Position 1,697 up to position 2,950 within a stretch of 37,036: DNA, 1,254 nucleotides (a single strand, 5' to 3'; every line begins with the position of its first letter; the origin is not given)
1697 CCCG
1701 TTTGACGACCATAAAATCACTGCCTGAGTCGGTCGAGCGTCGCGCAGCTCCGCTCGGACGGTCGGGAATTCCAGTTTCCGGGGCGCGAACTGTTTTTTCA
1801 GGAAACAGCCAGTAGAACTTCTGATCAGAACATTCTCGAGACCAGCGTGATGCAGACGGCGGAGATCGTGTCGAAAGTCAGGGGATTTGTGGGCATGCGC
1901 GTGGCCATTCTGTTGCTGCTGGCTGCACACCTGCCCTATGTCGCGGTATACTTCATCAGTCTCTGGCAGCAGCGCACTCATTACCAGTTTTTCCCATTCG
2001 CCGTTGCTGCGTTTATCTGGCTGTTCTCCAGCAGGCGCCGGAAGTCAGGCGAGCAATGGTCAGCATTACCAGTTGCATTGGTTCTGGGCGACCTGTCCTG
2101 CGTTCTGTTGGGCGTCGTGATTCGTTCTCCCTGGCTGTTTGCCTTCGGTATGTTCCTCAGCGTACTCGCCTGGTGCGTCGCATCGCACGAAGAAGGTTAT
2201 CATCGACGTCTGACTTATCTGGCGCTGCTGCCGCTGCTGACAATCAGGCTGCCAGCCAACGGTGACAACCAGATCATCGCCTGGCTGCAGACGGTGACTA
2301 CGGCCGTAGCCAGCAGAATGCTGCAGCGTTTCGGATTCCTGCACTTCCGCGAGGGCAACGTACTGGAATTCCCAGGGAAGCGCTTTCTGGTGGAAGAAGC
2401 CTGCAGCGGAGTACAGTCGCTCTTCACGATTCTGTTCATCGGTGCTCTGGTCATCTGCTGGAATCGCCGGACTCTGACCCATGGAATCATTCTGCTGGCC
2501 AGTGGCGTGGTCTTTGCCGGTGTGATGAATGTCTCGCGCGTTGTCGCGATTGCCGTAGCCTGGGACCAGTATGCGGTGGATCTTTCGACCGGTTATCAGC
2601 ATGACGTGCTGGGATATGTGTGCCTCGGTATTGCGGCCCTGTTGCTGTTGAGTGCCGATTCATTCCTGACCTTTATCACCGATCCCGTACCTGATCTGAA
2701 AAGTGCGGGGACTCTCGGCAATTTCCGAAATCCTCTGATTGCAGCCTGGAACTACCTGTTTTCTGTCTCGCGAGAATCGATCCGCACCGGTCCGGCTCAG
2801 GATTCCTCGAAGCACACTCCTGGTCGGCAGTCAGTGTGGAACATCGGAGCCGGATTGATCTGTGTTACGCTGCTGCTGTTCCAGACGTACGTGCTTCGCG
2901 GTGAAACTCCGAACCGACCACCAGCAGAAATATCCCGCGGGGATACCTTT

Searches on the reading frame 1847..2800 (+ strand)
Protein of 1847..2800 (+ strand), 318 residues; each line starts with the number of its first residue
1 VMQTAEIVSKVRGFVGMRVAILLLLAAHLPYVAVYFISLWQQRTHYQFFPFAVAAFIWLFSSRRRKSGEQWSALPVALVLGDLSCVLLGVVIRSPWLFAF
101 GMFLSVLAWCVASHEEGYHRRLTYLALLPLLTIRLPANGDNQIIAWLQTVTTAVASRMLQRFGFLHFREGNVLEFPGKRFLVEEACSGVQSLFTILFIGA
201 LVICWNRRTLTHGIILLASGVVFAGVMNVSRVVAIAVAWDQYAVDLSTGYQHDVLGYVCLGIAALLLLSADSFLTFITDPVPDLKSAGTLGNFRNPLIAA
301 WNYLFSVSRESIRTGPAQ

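Call 51: search_dna_similar(query=window:1847-2800:+, collection=plasmids, mode=protein, max_evalue=0.001, max_rows=25)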
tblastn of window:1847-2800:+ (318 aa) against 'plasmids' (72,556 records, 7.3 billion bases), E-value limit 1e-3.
Records with a match: 16; places in all: 16; records where one place covers at least 80% of the query: 0.
Best place of each record, by identity: <60% 16.
By first word of the organism name: Jannaschia 2; Rhodovulum 2; Roseobacter 2; Loktanella 1; Isosphaera 1; Haematobacter 1; Aliiroseovarius 1; Alloyangia 1; Palleronia 1; Paracoccus 1; and 3 more.
By predicted mobility (MOB-suite, as given by PLSDB): non-mobilizable 13; mobilizable 3.
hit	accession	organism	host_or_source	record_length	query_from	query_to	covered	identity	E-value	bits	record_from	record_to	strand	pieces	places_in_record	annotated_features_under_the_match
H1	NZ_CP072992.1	Loktanella salsilacus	-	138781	142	261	38%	31.2%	3e-6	56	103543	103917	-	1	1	xrtD: VPLPA-CTERM-specific exosortase XrtD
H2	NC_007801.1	Jannaschia sp. CCS1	-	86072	147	258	35%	31.3%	4e-4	50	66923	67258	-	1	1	xrtD: VPLPA-CTERM-specific exosortase XrtD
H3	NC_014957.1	Isosphaera pallida ATCC 43644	algal mat from Kah-nee-tah hot spring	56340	147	262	36%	30.2%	1e-6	58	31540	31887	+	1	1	exosortase/archaeosortase family protein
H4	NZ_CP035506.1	Haematobacter massiliensis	single cell,human skin swab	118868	147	262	36%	30.0%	8e-6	55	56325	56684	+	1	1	xrtD: VPLPA-CTERM-specific exosortase XrtD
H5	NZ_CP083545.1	Jannaschia sp. W003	-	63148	142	258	37%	29.1%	3e-6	56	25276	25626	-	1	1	xrtD: VPLPA-CTERM-specific exosortase XrtD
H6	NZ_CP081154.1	Aliiroseovarius sp. M344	-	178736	147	258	35%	30.4%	3e-5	53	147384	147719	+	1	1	xrtD: VPLPA-CTERM-specific exosortase XrtD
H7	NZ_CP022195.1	Alloyangia pacifica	cell culture,oil-contaminated sediment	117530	142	262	38%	27.8%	1e-4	52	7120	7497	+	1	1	xrtD: VPLPA-CTERM-specific exosortase XrtD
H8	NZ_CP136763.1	Palleronia sp. LCG004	cell culture,Intertidal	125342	147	258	35%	29.5%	2e-5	54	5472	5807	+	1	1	xrtD: VPLPA-CTERM-specific exosortase XrtD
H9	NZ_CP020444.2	Paracoccus yeei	Homo sapiens,Urine suprapubic aspirate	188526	146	258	36%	28.3%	4e-5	53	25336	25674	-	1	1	xrtD: VPLPA-CTERM-specific exosortase XrtD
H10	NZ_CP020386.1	Rhodovulum sp. MB263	cell culture,mud flat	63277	146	258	36%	28.3%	1e-4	51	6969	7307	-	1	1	xrtD: VPLPA-CTERM-specific exosortase XrtD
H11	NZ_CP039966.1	Pseudorhodobacter turbinis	single bacterial isolate,Turban shell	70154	147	261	36%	27.8%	7e-5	52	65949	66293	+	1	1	xrtD: VPLPA-CTERM-specific exosortase XrtD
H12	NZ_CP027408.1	Roseobacter denitrificans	Environment,seaweed, Enteromorpha linza ...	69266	142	258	37%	27.4%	3e-4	50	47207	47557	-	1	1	xrtD: VPLPA-CTERM-specific exosortase XrtD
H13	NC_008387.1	Roseobacter denitrificans OCh 114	-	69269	142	258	37%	27.4%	3e-4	50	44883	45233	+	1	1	xrtD: VPLPA-CTERM-specific exosortase XrtD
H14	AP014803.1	Rhodovulum sulfidophilum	-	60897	146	258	36%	27.4%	3e-4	50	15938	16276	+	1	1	hypothetical protein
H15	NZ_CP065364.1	Ruegeria sp. SCSIO 43209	Galaxea fascicularis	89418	142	258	37%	26.5%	7e-5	52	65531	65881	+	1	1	xrtD: VPLPA-CTERM-specific exosortase XrtD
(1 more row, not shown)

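Call 52: get_annotated_region(hit=H1, flank=3000)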
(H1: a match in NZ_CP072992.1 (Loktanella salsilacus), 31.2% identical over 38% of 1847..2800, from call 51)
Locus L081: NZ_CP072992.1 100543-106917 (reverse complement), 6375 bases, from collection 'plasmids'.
description: Loktanella salsilacus strain 1A07893 plasmid plas1, complete sequence
organism: Loktanella salsilacus (NCBI taxid 195913)
taxonomy: Bacteria; Pseudomonadota; Alphaproteobacteria; Rhodobacterales; Roseobacteraceae; Loktanella; Loktanella salsilacus
host: -; source: -; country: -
typing (MOB-suite, as given by PLSDB): non-mobilizable
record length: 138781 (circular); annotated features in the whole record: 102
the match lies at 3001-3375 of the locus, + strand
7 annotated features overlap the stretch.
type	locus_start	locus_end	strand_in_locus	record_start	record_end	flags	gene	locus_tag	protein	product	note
CDS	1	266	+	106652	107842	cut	-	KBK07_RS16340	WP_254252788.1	polysaccharide pyruvyl transferase family protein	-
CDS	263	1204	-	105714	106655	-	-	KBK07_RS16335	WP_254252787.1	glycosyltransferase family 2 protein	-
CDS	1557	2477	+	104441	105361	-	-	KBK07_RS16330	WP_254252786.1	acyltransferase family protein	-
CDS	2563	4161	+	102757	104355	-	xrtD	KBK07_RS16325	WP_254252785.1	VPLPA-CTERM-specific exosortase XrtD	GO:0043687 - post-translational protein modification [Evidence IEA]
CDS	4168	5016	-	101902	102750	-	-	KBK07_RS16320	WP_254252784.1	glycosyltransferase family 2 protein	-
CDS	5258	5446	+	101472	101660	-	-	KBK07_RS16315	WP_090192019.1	hypothetical protein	-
CDS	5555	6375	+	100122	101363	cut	-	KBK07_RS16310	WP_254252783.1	glycosyltransferase family 4 protein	-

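Call 53: get_annotated_region(hit=H3, flank=6000)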
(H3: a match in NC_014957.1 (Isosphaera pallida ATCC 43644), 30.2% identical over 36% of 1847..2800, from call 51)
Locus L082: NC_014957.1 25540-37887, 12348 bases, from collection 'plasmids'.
description: Isosphaera pallida ATCC 43644 plasmid pISOP01, complete sequence
organism: Isosphaera pallida ATCC 43644 (NCBI taxid 575540)
taxonomy: Bacteria; Planctomycetota; Planctomycetia; Isosphaerales; Isosphaeraceae; Isosphaera; Isosphaera pallida; Isosphaera pallida ATCC 43644
host: -; source: algal mat from Kah-nee-tah hot spring; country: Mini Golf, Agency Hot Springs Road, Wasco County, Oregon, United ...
typing (MOB-suite, as given by PLSDB): non-mobilizable
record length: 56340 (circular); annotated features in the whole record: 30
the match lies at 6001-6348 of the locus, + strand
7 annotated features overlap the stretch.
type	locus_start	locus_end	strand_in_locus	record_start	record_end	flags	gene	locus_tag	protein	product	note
CDS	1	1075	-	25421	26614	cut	-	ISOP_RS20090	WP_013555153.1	hypothetical protein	-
CDS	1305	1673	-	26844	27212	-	-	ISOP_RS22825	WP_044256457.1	hypothetical protein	-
CDS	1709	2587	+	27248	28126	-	-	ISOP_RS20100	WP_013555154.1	exosortase-associated EpsI family protein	-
CDS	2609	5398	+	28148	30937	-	-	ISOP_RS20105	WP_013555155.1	tyrosine-protein kinase domain-containing protein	-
CDS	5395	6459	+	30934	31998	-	-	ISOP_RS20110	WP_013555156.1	exosortase/archaeosortase family protein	-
CDS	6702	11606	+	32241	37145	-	-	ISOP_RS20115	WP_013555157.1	tetratricopeptide repeat protein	-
CDS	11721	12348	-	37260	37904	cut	-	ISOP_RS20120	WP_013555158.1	sigma-70 family RNA polymerase sigma factor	GO:0006352 - DNA-templated transcription initiation [Evidence IEA]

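Call 57: get_annotated_region(hit=H2, flank=1500)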
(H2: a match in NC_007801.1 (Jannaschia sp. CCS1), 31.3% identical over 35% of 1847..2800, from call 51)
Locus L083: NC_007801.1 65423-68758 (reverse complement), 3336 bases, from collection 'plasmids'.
description: Jannaschia sp. CCS1 plasmid p1, complete sequence
organism: Jannaschia sp. CCS1 (NCBI taxid 290400)
taxonomy: Bacteria; Pseudomonadota; Alphaproteobacteria; Rhodobacterales; Roseobacteraceae; Jannaschia; Jannaschia sp. CCS1
host: -; source: -; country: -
typing (MOB-suite, as given by PLSDB): mobilizable; replicon rep_cluster_1029; relaxase MOBQ
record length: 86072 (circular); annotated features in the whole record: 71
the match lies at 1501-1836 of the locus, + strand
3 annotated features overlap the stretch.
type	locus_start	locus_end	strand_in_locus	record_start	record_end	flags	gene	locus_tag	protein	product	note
CDS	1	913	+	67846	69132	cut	-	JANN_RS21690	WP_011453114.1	glycosyltransferase family 4 protein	-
CDS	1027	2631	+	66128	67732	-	xrtD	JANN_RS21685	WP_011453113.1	VPLPA-CTERM-specific exosortase XrtD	GO:0043687 - post-translational protein modification [Evidence IEA]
CDS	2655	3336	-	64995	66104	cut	-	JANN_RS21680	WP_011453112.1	glycosyltransferase family 2 protein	-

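Call 58: get_annotated_region(hit=H4, flank=1500)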
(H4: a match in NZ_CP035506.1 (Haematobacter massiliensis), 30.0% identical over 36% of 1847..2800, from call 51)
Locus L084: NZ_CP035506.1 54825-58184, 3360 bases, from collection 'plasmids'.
description: Haematobacter massiliensis strain OT1 plasmid pOT1-6, complete sequence
organism: Haematobacter massiliensis (NCBI taxid 195105)
taxonomy: Bacteria; Pseudomonadota; Alphaproteobacteria; Rhodobacterales; Paracoccaceae; Haematobacter; Haematobacter massiliensis
host: -; source: single cell,human skin swab; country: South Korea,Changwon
typing (MOB-suite, as given by PLSDB): non-mobilizable; replicon rep_cluster_252
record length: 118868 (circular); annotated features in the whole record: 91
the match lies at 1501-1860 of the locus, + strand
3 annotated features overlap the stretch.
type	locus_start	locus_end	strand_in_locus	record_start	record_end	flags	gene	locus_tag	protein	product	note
CDS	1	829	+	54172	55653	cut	-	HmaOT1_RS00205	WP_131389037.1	hypothetical protein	-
CDS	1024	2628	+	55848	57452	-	xrtD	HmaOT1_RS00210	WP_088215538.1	VPLPA-CTERM-specific exosortase XrtD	GO:0043687 - post-translational protein modification [Evidence IEA]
CDS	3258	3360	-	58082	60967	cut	-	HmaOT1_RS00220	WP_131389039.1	Tn3 family transposase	-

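Call 59: get_annotated_region(hit=H9, flank=1500)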
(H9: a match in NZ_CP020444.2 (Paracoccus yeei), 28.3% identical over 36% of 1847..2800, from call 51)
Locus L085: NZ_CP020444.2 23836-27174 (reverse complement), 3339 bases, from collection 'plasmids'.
description: Paracoccus yeei strain FDAARGOS_252 plasmid unnamed4, complete sequence
organism: Paracoccus yeei (NCBI taxid 147645)
taxonomy: Bacteria; Pseudomonadota; Alphaproteobacteria; Rhodobacterales; Paracoccaceae; Paracoccus; Paracoccus yeei
host: -; source: Homo sapiens,Urine suprapubic aspirate; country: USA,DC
typing (MOB-suite, as given by PLSDB): mobilizable; replicon rep_cluster_231; relaxase MOBP
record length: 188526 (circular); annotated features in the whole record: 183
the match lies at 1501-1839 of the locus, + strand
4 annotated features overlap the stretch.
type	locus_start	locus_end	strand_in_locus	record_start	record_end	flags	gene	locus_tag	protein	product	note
CDS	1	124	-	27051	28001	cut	-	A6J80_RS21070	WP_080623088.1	cation diffusion facilitator family transporter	-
CDS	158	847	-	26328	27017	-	-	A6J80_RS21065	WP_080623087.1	transporter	-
CDS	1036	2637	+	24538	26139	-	xrtD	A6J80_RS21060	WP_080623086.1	VPLPA-CTERM-specific exosortase XrtD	GO:0043687 - post-translational protein modification [Evidence IEA]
CDS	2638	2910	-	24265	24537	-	-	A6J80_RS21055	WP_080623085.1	hypothetical protein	-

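Call 60: get_annotated_region(hit=H10, flank=1500)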
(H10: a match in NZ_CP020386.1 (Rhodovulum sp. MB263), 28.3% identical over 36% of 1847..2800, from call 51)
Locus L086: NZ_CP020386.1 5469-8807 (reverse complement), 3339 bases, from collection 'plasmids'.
description: Rhodovulum sp. MB263 plasmid pRSMBB, complete sequence
organism: Rhodovulum sp. MB263 (NCBI taxid 308754)
taxonomy: Bacteria; Pseudomonadota; Alphaproteobacteria; Rhodobacterales; Paracoccaceae; Rhodovulum; Rhodovulum sp. MB263
host: -; source: cell culture,mud flat; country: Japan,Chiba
typing (MOB-suite, as given by PLSDB): non-mobilizable; replicon rep_cluster_252
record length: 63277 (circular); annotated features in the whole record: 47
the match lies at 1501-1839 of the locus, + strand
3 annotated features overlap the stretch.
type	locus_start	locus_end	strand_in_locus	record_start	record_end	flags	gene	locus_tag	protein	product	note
CDS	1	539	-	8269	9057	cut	-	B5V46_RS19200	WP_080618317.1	WecB/TagA/CpsF family glycosyltransferase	-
CDS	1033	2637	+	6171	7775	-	xrtD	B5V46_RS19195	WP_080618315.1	VPLPA-CTERM-specific exosortase XrtD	GO:0043687 - post-translational protein modification [Evidence IEA]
CDS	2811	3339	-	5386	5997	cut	-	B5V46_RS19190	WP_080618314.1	hypothetical protein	-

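Call 61: get_annotated_region(hit=H15, flank=1500)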
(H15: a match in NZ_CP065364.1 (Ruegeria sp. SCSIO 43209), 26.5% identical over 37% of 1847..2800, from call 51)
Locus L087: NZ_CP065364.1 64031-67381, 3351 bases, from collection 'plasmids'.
description: Ruegeria sp. SCSIO 43209 plasmid unnamed5, complete sequence
organism: Ruegeria sp. SCSIO 43209 (NCBI taxid 2793010)
taxonomy: Bacteria; Pseudomonadota; Alphaproteobacteria; Rhodobacterales; Roseobacteraceae; Ruegeria; Ruegeria sp. SCSIO 43209
host: -; source: Galaxea fascicularis; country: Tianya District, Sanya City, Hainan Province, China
typing (MOB-suite, as given by PLSDB): non-mobilizable
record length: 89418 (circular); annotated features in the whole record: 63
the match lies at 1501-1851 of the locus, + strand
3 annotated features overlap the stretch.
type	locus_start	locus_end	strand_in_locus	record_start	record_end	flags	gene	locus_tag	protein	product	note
CDS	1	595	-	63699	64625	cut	-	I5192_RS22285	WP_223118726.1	glycosyltransferase family 2 protein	-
CDS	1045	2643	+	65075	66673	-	xrtD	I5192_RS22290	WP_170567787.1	VPLPA-CTERM-specific exosortase XrtD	GO:0043687 - post-translational protein modification [Evidence IEA]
CDS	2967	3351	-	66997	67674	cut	-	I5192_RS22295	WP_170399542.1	class I SAM-dependent methyltransferase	-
